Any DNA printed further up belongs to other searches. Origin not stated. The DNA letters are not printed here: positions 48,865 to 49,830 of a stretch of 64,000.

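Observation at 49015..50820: NrfD-family membrane protein with C-terminal six-heme cytochrome c3-like domain (gene fusion)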

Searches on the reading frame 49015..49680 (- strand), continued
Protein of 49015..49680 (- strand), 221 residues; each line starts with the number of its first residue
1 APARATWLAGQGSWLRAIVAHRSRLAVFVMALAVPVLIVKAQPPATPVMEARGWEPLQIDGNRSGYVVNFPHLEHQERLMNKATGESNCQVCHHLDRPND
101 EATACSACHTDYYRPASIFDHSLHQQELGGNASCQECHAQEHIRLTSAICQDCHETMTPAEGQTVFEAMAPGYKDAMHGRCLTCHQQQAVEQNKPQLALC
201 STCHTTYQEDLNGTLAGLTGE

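Call 55: find_homologous_proteins(query=A3, max_evalue=1e-10)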
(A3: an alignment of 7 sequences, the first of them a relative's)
Query A3 (7 sequences) (204 aa, profile of the alignment): 18 proteins with E <= 1e-10 among 3334 candidates.
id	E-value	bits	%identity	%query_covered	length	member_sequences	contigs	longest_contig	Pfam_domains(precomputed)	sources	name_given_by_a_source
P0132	2.0e-73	264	100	100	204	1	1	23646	PF02085.22,PF14522.12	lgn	-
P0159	1.3e-67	245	36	85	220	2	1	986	PF14537.12,PF02085.22,PF14522.12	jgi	jgi:Zn finger protein HypA/HybF involved in hydrogenase expression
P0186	3.0e-65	237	30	92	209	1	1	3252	PF02085.22,PF14522.12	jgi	jgi:Zn finger protein HypA/HybF involved in hydrogenase expression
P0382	1.1e-51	193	36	85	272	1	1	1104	PF14537.12,PF02085.22,PF14522.12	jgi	jgi:hypothetical protein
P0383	3.2e-51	192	33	87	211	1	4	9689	PF02085.22,PF14522.12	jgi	-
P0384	2.3e-49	186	38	96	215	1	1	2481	PF02085.22,PF14522.12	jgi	jgi:hypothetical protein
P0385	2.7e-49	185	34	97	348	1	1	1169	PF14537.12,PF02085.22,PF14522.12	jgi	jgi:hypothetical protein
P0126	1.6e-44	170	36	85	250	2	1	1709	PF14537.12,PF02085.22,PF14522.12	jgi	jgi:hypothetical protein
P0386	8.9e-43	164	34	77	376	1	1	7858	PF02085.22,PF14522.12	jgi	jgi:hypothetical protein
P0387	3.6e-40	156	40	72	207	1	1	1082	PF14537.12,PF02085.22,PF14522.12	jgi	jgi:hypothetical protein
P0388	1.1e-39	154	42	72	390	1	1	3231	PF14537.12,PF02085.22,PF14522.12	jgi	-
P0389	3.6e-39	152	39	73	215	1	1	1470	PF02085.22,PF14522.12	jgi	jgi:hypothetical protein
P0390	4.7e-38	149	34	70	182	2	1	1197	PF14537.12,PF02085.22,PF14522.12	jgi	jgi:hypothetical protein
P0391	6.9e-38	148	37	75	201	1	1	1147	PF14537.12,PF02085.22,PF14522.12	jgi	-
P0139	3.2e-32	130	41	61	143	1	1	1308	PF14537.12,PF02085.22,PF02335.21,PF14522.12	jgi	-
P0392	9.6e-24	102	38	53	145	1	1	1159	PF14537.12,PF02085.22,PF14522.12,PF22113.2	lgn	-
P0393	2.1e-22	98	35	53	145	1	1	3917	PF14537.12,PF02085.22,PF14522.12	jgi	-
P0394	3.8e-12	64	29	69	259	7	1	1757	PF14537.12,PF02085.22,PF14522.12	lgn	-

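Call 56: find_encoding_contigs(protein=P0132, flank=7000, max_places=1)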
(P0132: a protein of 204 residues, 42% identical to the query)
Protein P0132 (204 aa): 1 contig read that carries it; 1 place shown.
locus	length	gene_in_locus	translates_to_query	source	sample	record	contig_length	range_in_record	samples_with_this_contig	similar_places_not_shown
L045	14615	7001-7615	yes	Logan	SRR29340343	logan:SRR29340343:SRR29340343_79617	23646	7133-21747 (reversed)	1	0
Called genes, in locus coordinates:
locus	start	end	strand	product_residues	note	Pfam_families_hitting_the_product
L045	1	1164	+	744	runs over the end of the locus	PF03971:IDH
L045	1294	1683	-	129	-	-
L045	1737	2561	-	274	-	PF00106:adh_short, PF08659:KR, PF13561:adh_short_C2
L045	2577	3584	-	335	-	PF01073:3Beta_HSD, PF01370:Epimerase, PF02719:Polysacc_synt_2, PF04321:RmlD_sub_bind, PF05368:NmrA, PF13460:NAD_binding_10, PF16363:GDP_Man_Dehyd, PF07993:NAD_binding_4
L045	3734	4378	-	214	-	PF00440:TetR_N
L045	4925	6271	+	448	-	PF13183:Fer4_8 (weak), PF13534:Fer4_17 (faint), PF02754:CCG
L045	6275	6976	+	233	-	PF02665:Nitrate_red_gam (faint)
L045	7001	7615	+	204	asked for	PF14522:Cytochrome_C7 (faint), PF02085:Cytochrom_CIII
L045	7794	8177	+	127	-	PF00072:Response_reg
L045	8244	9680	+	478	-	PF08448:PAS_4 (weak), PF13426:PAS_9 (weak), PF02518:HATPase_c, PF14501:HATPase_c_5 (weak)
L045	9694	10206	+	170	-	PF00072:Response_reg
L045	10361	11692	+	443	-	PF00672:HAMP (faint), PF00015:MCPsignal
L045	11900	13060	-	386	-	-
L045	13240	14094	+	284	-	-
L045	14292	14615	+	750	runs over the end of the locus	PF02222:ATP-grasp (weak), PF02655:ATP-grasp_3, PF02786:CPSase_L_D2 (weak), PF07478:Dala_Dala_lig_C (weak), PF13535:ATP-grasp_4, PF18603:LAL_C2, PF01070:FMN_dh, PF01645:Glu_synthase (weak), +1 more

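Call 57: find_encoding_contigs(protein=P0383, flank=7000, max_places=1)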
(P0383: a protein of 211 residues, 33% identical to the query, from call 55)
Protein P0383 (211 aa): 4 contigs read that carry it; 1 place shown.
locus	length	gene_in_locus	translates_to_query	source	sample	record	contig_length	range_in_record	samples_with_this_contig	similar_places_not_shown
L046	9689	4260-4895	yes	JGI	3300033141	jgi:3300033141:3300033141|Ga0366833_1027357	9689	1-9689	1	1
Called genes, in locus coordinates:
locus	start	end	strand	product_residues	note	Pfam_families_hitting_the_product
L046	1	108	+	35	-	?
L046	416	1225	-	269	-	-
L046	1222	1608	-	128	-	-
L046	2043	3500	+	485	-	PF13183:Fer4_8, PF13534:Fer4_17 (weak), PF02754:CCG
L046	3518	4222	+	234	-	-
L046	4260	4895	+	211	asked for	PF02085:Cytochrom_CIII, PF14522:Cytochrome_C7 (faint), PF02085:Cytochrom_CIII (weak)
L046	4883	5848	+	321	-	PF13527:Acetyltransf_9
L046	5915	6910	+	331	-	-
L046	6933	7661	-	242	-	PF04016:DUF364 (weak)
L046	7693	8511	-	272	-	PF01925:TauE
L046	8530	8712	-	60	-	-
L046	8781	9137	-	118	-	-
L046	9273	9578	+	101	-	PF13683:rve_3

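Call 58: find_encoding_contigs(protein=P0186, flank=4000, max_places=1)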
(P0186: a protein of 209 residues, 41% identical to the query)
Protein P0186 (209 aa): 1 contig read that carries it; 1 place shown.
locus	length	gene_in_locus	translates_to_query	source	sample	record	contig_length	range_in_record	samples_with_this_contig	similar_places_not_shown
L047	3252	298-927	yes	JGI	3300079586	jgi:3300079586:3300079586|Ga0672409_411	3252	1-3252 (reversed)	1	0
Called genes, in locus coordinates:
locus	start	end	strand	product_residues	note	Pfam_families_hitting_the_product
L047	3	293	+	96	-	?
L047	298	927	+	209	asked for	PF02085:Cytochrom_CIII, PF14522:Cytochrome_C7 (faint), PF02085:Cytochrom_CIII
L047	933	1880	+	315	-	PF13527:Acetyltransf_9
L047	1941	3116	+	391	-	PF01694:Rhomboid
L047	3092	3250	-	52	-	?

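Call 73: predict_structure(alignment_id=A4)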
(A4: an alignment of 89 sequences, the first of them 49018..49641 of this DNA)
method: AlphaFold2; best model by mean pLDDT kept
length: 208 residues; sequences in the alignment: 89
mean_pLDDT: 86.8   pTM: 0.76
mean pLDDT of the five models: 86.8, 86.6, 85.1, 84.0, 83.8
residues with pLDDT >= 90: 113; 70-90: 74; 50-70: 20; < 50: 1
segments of 3 or more residues with pLDDT < 50: none
pLDDT, mean of each block of 10 residues (from residue 1): 76 92 87 96 94 94 90 86 81 96 92 92 91 87 72 84 95 97 96 65 52
secondary structure, 60 per line:
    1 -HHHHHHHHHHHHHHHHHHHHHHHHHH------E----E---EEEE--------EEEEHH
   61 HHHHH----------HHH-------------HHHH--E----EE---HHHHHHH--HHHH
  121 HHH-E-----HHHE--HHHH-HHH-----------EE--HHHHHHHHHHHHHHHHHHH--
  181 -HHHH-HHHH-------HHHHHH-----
elements in order: H2-27 E43-46 E55-58 H59-65 H92-95 H108-114 H117-123 H137-140 H160-178 H182-185 H187-190 H198-203

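Call 75: fold_search(model_id=the predicted structure, library=pdb)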
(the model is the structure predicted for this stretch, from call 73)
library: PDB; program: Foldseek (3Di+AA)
matches with E <= 10: 23; with E <= 0.001: 0
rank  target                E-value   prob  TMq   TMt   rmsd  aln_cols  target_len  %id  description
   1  2cym                  1.4e+00  0.15  0.27  0.47  11.1       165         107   16  EFFECTS OF AMINO ACID SUBSTITUTION ON THREE-DIMENSIONAL STRUCTURE: AN X-RAY ANALYSIS OF CYTOCHROME C3 FROM DESULFOVIBRIO (released 1994-04-30)
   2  6msg_C                1.5e+00  0.15  0.14  0.08   7.5        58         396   22  Cryo-EM structures and dynamics of substrate-engaged human 26S proteasome (released 2018-11-21)
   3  6msb_C                1.6e+00  0.18  0.14  0.09   8.4        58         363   22  Cryo-EM structures and dynamics of substrate-engaged human 26S proteasome (released 2018-12-05)
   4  8jti_C                1.6e+00  0.16  0.13  0.08   8.4        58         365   21  Cryo-EM structure of human 26S RP (Eb state) bound to K11/K48-branched ubiquitin (Ub) chain composed of four Ub. (released 2024-12-25)
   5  2yyx                  1.7e+00  0.12  0.25  0.43  10.8       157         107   15  The Y65A mutant of tetraheme cytochrome c3 from Desulfovibrio Vulgaris Miyazaki F (released 2008-05-06)
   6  9ug9_C                2.3e+00  0.12  0.12  0.08   8.7        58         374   22  The cryo-EM structure of 26S proteasome-Midnolin complex MB state (released 2025-09-10)
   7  1wi5_MODEL_1_A        2.3e+00  0.06  0.12  0.19   8.1        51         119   22  Solution structure of the S1 RNA binding domain from human hypothetical protein BAA11502 (released 2004-11-28)
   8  7qxw_C                2.6e+00  0.13  0.13  0.08   8.5        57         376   23  Proteasome-ZFAND5 Complex Z+D state (released 2023-02-08)
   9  6epc_J                3.8e+00  0.10  0.13  0.08   8.2        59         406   24  Ground state 26S proteasome (GS2) (released 2018-02-07)
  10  9w39_C                4.4e+00  0.09  0.13  0.08   8.6        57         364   23  Structure of human 26S proteasome complexed with midnolin, 19S proteasome with Ubl bound (released 2026-04-01)
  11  7qy7_C                5.3e+00  0.08  0.13  0.09   7.1        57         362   23  Proteasome-ZFAND5 Complex Z-A state (released 2023-02-08)
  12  5vhi_C                6.1e+00  0.02  0.12  0.08  16.8       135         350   15  Conformational Landscape of the p28-Bound Human Proteasome Regulatory Particle (released 2017-08-23)
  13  8peg_Z                6.5e+00  0.03  0.11  0.13  10.1        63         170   16  Escherichia coli paused disome complex (queueing 70S non-rotated closed PRE state) (released 2024-03-06)
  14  5vhs_C                6.9e+00  0.02  0.12  0.07  17.7       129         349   16  Conformational Landscape of the p28-Bound Human Proteasome Regulatory Particle (released 2017-08-23)
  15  5xyw_A                7.4e+00  0.02  0.10  0.26   8.6        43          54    9  Crystal structure of drosophila simulans Rhino chromoshadow domain in complex with N-terminal domain (released 2018-06-20)
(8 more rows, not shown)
